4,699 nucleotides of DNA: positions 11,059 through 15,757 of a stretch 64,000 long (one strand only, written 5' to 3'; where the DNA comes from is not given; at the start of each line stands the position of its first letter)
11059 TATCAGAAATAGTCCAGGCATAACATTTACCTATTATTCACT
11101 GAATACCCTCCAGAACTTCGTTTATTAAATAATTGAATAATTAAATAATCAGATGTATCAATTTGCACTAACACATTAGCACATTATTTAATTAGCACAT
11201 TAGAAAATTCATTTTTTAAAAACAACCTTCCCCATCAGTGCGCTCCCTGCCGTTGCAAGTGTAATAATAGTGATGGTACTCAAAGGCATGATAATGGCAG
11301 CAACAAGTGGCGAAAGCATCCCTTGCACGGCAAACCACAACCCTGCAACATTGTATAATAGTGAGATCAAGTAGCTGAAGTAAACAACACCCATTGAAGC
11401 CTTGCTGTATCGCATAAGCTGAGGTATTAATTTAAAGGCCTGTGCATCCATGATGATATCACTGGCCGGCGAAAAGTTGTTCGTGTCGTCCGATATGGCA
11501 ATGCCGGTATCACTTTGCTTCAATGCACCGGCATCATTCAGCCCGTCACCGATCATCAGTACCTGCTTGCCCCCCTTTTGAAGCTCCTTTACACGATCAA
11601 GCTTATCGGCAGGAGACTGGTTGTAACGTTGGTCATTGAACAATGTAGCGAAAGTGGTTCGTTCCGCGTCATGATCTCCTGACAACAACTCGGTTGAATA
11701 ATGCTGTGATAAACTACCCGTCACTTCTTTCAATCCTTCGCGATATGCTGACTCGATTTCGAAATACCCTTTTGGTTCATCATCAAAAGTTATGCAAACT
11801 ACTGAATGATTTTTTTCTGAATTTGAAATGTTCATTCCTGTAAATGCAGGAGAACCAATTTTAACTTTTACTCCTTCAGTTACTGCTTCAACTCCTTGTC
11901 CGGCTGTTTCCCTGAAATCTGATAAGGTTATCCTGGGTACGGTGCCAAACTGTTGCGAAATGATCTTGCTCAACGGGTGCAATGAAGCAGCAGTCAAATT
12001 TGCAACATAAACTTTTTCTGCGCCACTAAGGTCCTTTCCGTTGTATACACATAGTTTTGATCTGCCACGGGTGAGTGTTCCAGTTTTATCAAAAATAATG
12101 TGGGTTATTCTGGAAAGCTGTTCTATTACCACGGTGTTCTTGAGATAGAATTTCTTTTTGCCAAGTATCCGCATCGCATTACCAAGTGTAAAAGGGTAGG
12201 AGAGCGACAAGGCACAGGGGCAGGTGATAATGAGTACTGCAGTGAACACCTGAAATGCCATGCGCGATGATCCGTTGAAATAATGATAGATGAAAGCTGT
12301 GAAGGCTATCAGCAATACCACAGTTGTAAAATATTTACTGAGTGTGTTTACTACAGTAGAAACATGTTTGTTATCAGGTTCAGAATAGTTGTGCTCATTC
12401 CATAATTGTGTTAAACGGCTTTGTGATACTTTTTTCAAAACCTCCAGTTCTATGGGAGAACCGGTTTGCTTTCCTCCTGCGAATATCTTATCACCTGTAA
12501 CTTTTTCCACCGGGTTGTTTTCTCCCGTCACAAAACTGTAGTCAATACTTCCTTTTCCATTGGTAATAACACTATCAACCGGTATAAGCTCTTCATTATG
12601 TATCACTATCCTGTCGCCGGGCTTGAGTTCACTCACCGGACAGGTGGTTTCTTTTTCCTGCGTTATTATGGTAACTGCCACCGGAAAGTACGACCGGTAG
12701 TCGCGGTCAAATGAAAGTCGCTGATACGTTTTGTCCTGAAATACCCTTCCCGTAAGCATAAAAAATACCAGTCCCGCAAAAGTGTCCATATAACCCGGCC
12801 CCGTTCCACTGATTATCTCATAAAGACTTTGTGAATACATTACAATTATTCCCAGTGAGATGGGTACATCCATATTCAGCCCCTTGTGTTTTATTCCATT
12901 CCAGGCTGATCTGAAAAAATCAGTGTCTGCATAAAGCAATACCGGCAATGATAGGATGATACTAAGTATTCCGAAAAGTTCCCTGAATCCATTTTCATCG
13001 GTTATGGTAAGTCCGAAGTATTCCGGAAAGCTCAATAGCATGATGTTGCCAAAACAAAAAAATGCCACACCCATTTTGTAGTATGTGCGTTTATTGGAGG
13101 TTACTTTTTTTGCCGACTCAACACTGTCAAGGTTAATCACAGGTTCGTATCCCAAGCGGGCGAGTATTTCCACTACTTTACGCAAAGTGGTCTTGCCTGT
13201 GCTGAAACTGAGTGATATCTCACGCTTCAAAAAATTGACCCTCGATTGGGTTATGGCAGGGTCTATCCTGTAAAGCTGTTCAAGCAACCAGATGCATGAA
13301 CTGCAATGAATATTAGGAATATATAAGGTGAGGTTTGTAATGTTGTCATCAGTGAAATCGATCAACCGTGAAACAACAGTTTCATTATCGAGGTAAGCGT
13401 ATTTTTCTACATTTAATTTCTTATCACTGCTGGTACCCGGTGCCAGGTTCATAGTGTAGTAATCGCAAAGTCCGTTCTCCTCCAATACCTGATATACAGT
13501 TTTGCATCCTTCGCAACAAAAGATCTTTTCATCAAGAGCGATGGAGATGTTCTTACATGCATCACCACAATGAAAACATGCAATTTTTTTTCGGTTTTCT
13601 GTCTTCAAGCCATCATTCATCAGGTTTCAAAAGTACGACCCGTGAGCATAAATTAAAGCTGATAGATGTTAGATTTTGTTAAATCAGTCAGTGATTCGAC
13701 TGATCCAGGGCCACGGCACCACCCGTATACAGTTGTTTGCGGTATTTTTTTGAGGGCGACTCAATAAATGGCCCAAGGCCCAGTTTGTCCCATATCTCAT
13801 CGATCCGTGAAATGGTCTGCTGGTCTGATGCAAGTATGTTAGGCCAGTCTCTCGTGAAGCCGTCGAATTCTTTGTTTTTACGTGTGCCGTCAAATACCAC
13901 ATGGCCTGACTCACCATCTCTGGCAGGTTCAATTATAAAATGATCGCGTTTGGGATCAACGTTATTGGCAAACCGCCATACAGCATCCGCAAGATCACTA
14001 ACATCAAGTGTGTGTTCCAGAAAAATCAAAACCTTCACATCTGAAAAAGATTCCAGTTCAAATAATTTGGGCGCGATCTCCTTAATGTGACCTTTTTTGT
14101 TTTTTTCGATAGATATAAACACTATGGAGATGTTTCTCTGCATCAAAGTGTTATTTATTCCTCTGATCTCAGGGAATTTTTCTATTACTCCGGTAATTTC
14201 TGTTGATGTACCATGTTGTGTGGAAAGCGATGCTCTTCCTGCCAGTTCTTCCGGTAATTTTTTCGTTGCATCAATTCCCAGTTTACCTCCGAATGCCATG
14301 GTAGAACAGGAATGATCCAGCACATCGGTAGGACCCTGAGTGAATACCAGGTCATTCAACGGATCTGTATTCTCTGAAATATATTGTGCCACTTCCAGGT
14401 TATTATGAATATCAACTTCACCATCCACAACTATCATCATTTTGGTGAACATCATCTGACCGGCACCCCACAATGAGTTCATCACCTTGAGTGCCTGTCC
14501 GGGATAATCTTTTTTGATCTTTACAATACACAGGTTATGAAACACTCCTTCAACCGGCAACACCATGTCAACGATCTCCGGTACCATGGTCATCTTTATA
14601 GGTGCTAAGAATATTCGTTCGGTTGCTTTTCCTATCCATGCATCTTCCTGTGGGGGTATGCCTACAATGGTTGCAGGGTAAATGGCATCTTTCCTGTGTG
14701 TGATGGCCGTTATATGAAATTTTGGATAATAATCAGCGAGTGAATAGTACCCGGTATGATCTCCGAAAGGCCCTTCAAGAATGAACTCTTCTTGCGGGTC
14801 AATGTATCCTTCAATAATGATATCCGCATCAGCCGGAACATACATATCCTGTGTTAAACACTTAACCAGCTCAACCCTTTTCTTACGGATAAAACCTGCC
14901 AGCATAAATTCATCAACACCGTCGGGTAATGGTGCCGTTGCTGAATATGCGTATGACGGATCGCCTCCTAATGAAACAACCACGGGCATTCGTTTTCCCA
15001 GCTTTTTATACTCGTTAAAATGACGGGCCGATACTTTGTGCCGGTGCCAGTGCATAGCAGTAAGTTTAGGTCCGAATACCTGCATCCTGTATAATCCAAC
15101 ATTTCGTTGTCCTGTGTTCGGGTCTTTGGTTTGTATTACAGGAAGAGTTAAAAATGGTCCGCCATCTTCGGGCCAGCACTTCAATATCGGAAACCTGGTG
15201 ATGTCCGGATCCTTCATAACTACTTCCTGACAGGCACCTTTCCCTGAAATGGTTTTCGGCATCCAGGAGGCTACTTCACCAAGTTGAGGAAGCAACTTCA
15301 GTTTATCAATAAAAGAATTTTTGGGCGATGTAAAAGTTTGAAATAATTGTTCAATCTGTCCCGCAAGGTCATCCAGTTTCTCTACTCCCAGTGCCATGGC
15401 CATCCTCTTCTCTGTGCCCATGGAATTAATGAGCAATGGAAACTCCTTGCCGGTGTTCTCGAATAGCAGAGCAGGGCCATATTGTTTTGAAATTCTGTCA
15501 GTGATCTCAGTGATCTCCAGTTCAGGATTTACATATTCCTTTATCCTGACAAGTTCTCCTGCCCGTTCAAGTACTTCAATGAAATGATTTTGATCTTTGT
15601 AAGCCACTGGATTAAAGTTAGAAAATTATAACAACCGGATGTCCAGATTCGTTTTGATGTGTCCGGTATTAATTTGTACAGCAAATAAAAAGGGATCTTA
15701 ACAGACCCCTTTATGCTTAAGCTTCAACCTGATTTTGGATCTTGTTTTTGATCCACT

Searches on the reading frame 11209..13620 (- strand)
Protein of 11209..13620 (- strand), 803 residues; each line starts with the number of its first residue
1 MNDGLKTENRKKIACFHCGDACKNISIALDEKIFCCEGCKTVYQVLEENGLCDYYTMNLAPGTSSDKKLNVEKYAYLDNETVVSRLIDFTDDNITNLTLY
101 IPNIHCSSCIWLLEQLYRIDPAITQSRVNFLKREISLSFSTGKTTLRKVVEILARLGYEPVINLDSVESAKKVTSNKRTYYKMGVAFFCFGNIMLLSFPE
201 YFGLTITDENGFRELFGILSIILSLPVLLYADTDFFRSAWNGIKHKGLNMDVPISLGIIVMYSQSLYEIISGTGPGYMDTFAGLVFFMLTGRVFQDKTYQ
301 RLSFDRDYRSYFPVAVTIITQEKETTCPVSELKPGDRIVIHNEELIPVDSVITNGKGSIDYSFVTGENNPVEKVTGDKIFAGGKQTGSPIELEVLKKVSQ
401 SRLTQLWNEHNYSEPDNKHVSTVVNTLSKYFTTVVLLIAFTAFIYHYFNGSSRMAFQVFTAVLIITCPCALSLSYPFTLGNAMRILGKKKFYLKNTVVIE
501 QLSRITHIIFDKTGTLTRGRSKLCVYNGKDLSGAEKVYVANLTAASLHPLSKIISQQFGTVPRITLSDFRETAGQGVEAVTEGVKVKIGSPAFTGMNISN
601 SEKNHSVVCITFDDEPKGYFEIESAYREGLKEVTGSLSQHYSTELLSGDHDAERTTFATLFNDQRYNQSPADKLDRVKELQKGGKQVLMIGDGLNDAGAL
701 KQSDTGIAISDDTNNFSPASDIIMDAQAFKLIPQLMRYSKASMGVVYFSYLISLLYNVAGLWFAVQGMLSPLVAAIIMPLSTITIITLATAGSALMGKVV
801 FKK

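Call 15: find_encoding_contigs(protein=window:11209-13620:-, flank=3000, max_places=10)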
Protein window:11209-13620:- (803 aa): no gene with exactly this product is on record in the collection.

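Call 16: find_homologous_proteins(query=window:11209-13620:-, max_evalue=1e-50)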
Query window:11209-13620:- (803 aa): 8000 proteins with E <= 1e-50 among 8000 candidates; the best 120 are listed.
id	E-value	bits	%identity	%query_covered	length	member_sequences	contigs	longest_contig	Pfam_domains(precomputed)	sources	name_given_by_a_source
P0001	0.0e+0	1818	100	100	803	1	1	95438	PF12156.15,PF00702.33,PF00122.26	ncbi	-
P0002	0.0e+0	1038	57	99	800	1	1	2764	PF12156.15,PF00702.33,PF00122.26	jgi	jgi:P-type Cu+ transporter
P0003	0.0e+0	1018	56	99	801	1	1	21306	PF00403.33,PF12156.15,PF00702.33,PF00122.26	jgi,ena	-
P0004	2.9e-295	1000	56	99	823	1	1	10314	PF12156.15,PF00702.33,PF00122.26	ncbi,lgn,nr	ncbi:MAG TPA: heavy metal translocating P-type ATPase metal-binding domain-containing protein [Bacte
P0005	6.1e-294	996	56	98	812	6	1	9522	PF00403.33,PF12156.15,PF00702.33,PF00122.26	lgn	-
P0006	6.2e-293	992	55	99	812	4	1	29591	PF00403.33,PF12156.15,PF00702.33,PF00122.26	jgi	-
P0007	5.4e-292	989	55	98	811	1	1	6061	PF00403.33,PF12156.15,PF00702.33,PF00122.26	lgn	-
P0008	2.9e-290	983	55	98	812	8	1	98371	PF12156.15,PF00702.33,PF00122.26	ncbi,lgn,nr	ncbi:MAG: heavy metal translocating P-type ATPase metal-binding domain-containing protein [Bacteroid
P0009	3.9e-288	976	55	98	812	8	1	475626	PF12156.15,PF00702.33,PF00122.26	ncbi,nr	ncbi:MAG: heavy metal translocating P-type ATPase metal-binding domain-containing protein [Bacteroid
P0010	5.8e-288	976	55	98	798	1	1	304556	PF12156.15,PF00702.33,PF00122.26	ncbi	-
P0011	7.9e-287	972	54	98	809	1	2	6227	PF00403.33,PF12156.15,PF00702.33,PF00122.26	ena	-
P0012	1.1e-286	972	54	98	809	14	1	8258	PF00403.33,PF12156.15,PF00702.33,PF00122.26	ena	-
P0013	1.3e-285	968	55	98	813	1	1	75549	PF00403.33,PF12156.15,PF00702.33,PF00122.26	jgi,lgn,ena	-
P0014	3.9e-280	950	53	98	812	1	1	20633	PF00403.33,PF12156.15,PF00702.33,PF00122.26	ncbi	-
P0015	7.0e-279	946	54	97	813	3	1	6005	PF00403.33,PF12156.15,PF00702.33,PF00122.26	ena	-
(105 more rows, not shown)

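Call 17: find_encoding_contigs(protein=P0001, flank=10000, max_places=3)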
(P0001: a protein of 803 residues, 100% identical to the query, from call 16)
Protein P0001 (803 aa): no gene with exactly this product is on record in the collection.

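Call 18: find_encoding_contigs(protein=P0003, flank=4000, max_places=2)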
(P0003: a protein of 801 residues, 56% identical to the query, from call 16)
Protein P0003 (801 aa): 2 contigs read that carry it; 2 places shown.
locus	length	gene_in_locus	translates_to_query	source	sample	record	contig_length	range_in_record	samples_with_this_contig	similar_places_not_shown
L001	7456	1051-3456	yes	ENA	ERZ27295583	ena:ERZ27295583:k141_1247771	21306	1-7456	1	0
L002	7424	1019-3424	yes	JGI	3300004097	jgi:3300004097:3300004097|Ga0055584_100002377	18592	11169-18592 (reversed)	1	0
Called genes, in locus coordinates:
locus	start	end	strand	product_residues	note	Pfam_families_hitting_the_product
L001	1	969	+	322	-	?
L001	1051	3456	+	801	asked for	PF12156:ATPase-cat_bd, PF00403:HMA (weak), PF00122:E1-E2_ATPase, PF00702:Hydrolase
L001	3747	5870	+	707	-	PF00115:COX1, PF02433:FixO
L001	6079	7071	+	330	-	PF14715:FixP_N, PF00034:Cytochrom_C (weak), PF13442:Cytochrome_CBB3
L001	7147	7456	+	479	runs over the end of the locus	PF12801:Fer4_5, PF13237:Fer4_10 (faint), PF13534:Fer4_17 (faint), PF12838:Fer4_7 (weak), PF13183:Fer4_8 (faint), PF13187:Fer4_9 (weak), PF13746:Fer4_18, PF11614:FixG_C, +1 more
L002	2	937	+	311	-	?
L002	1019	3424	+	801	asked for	PF12156:ATPase-cat_bd, PF00403:HMA (weak), PF00122:E1-E2_ATPase, PF00702:Hydrolase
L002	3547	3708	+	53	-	PF03597:FixS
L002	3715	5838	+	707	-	PF00115:COX1, PF02433:FixO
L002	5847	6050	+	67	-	-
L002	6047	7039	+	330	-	PF14715:FixP_N, PF00034:Cytochrom_C (weak), PF13442:Cytochrome_CBB3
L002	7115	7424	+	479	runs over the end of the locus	PF12801:Fer4_5, PF13237:Fer4_10 (faint), PF13534:Fer4_17 (faint), PF12838:Fer4_7 (weak), PF13183:Fer4_8 (faint), PF13187:Fer4_9 (weak), PF13746:Fer4_18, PF11614:FixG_C, +1 more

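Call 19: find_encoding_contigs(protein=P0008, flank=4000, max_places=2)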
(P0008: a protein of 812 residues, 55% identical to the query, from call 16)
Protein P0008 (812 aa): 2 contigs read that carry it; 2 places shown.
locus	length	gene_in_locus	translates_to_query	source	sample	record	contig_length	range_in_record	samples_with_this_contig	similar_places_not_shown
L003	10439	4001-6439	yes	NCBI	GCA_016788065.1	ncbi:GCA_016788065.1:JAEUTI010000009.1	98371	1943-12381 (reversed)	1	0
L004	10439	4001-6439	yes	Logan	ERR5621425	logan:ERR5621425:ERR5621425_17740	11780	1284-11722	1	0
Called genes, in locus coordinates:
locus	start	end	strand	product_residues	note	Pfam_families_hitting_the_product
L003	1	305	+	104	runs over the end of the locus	-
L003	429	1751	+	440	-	PF00285:Citrate_synt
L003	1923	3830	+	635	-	PF20695:UbiD_N, PF01977:UbiD, PF20696:UbiD_C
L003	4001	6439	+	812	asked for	PF12156:ATPase-cat_bd, PF00122:E1-E2_ATPase, PF00702:Hydrolase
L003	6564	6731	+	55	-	PF03597:FixS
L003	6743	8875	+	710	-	PF00115:COX1, PF02433:FixO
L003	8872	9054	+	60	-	-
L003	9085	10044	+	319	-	PF14715:FixP_N, PF13442:Cytochrome_CBB3, PF00034:Cytochrom_C (weak)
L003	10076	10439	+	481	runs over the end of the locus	PF12801:Fer4_5, PF13237:Fer4_10 (faint), PF13484:Fer4_16 (faint), PF12838:Fer4_7 (weak), PF13187:Fer4_9 (weak), PF13534:Fer4_17 (weak), PF13746:Fer4_18, PF11614:FixG_C, +1 more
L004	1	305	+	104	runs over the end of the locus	-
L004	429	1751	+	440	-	PF00285:Citrate_synt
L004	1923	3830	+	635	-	PF20695:UbiD_N, PF01977:UbiD, PF20696:UbiD_C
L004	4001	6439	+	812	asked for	PF12156:ATPase-cat_bd, PF00122:E1-E2_ATPase, PF00702:Hydrolase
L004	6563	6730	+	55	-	PF03597:FixS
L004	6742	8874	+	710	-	PF00115:COX1, PF02433:FixO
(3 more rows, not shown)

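Call 34: find_related_loci(query=A1, collection=genome_contigs, flank=1500)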
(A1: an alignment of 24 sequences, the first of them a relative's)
Query A1 (803 aa) in genome_contigs; peptide patterns used: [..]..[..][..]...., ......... (x = any residue, [..] = any of these).
600 stretches matched a pattern (row limit reached: there are more); 600 encode a relative of the query (tblastn E <= 1e-3); the best 80 are kept; 80 distinct loci.
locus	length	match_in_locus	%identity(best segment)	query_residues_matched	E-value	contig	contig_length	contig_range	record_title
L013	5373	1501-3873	46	12-798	0e+0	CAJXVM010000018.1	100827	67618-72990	MAG TPA_asm: uncultured Ignavibacteria bacterium isolate SRR6201696_bin.5_MetaBAT_v2.12.1_MAG genome assembly, contig: N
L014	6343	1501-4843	47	6-798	0e+0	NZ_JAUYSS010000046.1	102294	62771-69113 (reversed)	MAG: Daejeonella sp. isolate C8_concoct.bin.119 C8_k141_140808, whole genome shotgun sequence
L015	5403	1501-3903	48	5-800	0e+0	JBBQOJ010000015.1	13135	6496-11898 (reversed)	MAG: Chitinophagales bacterium isolate Co_metawrap_223 Cmw_223_k141_29458117_length_13135_cov_6.0000, whole genome shotg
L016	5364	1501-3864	47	14-803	0e+0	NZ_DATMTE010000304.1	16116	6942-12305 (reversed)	MAG: Chitinophaga sp. isolate SMAG_U13004 k141_260676, whole genome shotgun sequence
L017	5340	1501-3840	46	12-788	0e+0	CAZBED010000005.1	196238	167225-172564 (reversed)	MAG TPA_asm: uncultured Chitinophagales bacterium isolate SRP173033_co2_44 genome assembly, contig: NODE_18_length_19623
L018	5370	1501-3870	45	5-798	0e+0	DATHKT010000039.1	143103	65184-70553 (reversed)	MAG TPA_asm: Mucilaginibacter sp. isolate SMAG_U12587 k141_147897, whole genome shotgun sequence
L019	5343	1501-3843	46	6-790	0e+0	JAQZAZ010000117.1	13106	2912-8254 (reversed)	MAG: Sphingobacterium sp. isolate L_E1_T20_B_bin.67 scaffold_4465, whole genome shotgun sequence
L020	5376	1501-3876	46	6-803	0e+0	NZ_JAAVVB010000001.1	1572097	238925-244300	Mucilaginibacter sp. dw_454 1, whole genome shotgun sequence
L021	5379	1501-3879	43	15-798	0e+0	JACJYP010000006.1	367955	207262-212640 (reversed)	MAG: Lewinellaceae bacterium isolate HK-STAS-BACT-41 HK-STAS-BACT-41_6, whole genome shotgun sequence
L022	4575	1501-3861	45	12-798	0e+0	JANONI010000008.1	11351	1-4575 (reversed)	MAG: Bacteroidota bacterium isolate VAR_43_metabat_429 VAR_43_k141_4283305, whole genome shotgun sequence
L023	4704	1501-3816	46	10-782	0e+0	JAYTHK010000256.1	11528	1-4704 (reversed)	MAG: Cytophagales bacterium isolate GFS_2515 GFS_2515_255, whole genome shotgun sequence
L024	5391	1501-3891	46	1-798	0e+0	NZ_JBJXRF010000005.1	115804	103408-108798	Polaribacter sp. MF5-112 NODE_5_length_115804_cov_1357.721940, whole genome shotgun sequence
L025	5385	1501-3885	45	5-798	0e+0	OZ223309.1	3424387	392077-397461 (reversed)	MAG: uncultured Sunxiuqinia sp. isolate ca0ff389-0d66-4f98-8792-5b2e3713dedf genome assembly, chromosome: 3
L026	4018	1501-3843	44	14-786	0e+0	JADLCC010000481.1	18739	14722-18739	MAG: Saprospiraceae bacterium isolate SJ208 c_000001190672, whole genome shotgun sequence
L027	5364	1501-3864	46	5-790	0e+0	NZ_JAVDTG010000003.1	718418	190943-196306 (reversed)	Flavobacterium sp. 2755 Ga0454438_03, whole genome shotgun sequence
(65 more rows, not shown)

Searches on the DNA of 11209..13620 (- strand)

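Call 58: search_with_rna_model(model_id=R1, sources=[L001, L003, L013, L014, L015, L016, L017, L018, L019, L020, L021, L022, L023, L024, L025, L026, L027, L028, L029, L030, L031, L032, L033, L034, L035, L036, L037, L038, L039, L040, L041, L042, L043, L044, L045, L046, L047, L048, L049, L050, L051, L052, L053, L054, L055, L056, L057, L058, L059, L060, L061, L062, L063, L064, L065, L066, L067, L068, L069, L070, L071], max_evalue=1)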
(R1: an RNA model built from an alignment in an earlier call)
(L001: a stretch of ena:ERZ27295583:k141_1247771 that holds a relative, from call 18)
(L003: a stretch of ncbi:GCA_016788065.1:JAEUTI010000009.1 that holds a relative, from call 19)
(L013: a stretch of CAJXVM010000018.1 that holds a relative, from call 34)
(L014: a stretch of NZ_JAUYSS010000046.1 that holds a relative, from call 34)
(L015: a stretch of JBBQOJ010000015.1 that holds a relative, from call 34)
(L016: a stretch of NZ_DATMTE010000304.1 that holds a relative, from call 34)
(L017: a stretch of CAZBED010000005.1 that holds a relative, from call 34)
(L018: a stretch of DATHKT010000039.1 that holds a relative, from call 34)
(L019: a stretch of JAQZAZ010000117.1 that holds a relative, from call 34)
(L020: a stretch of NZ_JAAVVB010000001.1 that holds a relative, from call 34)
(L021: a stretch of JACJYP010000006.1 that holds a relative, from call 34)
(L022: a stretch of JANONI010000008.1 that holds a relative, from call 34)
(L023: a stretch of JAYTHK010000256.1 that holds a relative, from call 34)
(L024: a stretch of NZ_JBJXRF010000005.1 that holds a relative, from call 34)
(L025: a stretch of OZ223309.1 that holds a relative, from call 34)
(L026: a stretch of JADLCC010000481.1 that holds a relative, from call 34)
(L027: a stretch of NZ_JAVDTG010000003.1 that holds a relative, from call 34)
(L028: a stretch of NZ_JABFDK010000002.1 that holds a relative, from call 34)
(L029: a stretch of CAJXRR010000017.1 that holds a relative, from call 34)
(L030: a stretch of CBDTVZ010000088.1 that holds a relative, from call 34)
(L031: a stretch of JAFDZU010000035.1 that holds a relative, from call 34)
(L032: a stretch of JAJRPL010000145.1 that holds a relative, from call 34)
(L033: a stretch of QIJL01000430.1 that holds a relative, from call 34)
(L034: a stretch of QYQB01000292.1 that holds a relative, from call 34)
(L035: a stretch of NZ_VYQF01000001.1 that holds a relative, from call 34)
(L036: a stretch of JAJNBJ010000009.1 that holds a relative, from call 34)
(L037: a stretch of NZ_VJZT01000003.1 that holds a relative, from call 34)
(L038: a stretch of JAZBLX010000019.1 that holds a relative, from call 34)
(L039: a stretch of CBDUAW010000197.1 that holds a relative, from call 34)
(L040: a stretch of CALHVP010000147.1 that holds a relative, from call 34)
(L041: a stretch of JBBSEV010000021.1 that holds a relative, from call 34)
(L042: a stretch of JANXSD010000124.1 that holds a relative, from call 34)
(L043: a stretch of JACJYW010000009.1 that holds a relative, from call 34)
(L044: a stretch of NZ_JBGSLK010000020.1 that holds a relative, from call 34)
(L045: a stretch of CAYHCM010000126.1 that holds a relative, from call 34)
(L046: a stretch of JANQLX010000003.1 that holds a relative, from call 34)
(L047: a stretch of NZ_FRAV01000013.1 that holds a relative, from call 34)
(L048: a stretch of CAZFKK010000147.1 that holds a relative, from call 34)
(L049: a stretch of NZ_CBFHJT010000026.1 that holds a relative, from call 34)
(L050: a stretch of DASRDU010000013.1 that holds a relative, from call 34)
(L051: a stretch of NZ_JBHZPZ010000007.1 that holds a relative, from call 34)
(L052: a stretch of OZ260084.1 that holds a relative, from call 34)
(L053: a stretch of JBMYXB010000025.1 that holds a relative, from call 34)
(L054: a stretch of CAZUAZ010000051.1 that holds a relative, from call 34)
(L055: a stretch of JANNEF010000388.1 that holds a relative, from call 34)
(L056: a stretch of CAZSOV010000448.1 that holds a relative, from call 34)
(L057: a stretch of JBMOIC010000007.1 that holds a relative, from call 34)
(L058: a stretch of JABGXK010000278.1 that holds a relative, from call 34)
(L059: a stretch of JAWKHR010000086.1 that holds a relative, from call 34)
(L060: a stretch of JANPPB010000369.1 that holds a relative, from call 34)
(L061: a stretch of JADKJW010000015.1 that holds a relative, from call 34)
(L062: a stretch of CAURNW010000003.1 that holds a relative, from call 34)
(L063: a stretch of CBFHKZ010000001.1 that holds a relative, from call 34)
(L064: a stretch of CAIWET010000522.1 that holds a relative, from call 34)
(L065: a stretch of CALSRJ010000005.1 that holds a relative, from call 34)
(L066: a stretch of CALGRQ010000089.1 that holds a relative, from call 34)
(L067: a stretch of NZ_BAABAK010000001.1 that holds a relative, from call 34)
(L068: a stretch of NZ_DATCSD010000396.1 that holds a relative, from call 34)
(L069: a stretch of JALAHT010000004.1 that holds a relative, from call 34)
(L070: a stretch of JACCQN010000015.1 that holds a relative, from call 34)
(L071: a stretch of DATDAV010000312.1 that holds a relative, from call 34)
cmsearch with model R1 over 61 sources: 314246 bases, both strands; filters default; matches with E-value up to 1: 0.
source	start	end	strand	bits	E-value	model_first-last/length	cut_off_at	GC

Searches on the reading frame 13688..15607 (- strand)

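Call 87: search_protein_families(library=pfam, proteins=[window:13688-15607:-], max_evalue=0.01)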
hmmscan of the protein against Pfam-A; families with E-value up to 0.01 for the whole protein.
window:13688-15607:- (639 aa): 3 families
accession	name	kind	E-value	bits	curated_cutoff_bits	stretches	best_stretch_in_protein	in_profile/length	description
PF01977.22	UbiD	-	6.4e-80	267.6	23.3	1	122-318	6-206/206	3-octaprenyl-4-hydroxybenzoate carboxy-lyase Rift-related domain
PF20696.2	UbiD_C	-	1.5e-56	190.3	24.2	2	324-447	2-127/127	3-octaprenyl-4-hydroxybenzoate carboxy-lyase C-terminal domain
PF20695.2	UbiD_N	-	1.5e-26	92.7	24.3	1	10-82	1-72/78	3-octaprenyl-4-hydroxybenzoate carboxy-lyase N-terminal domain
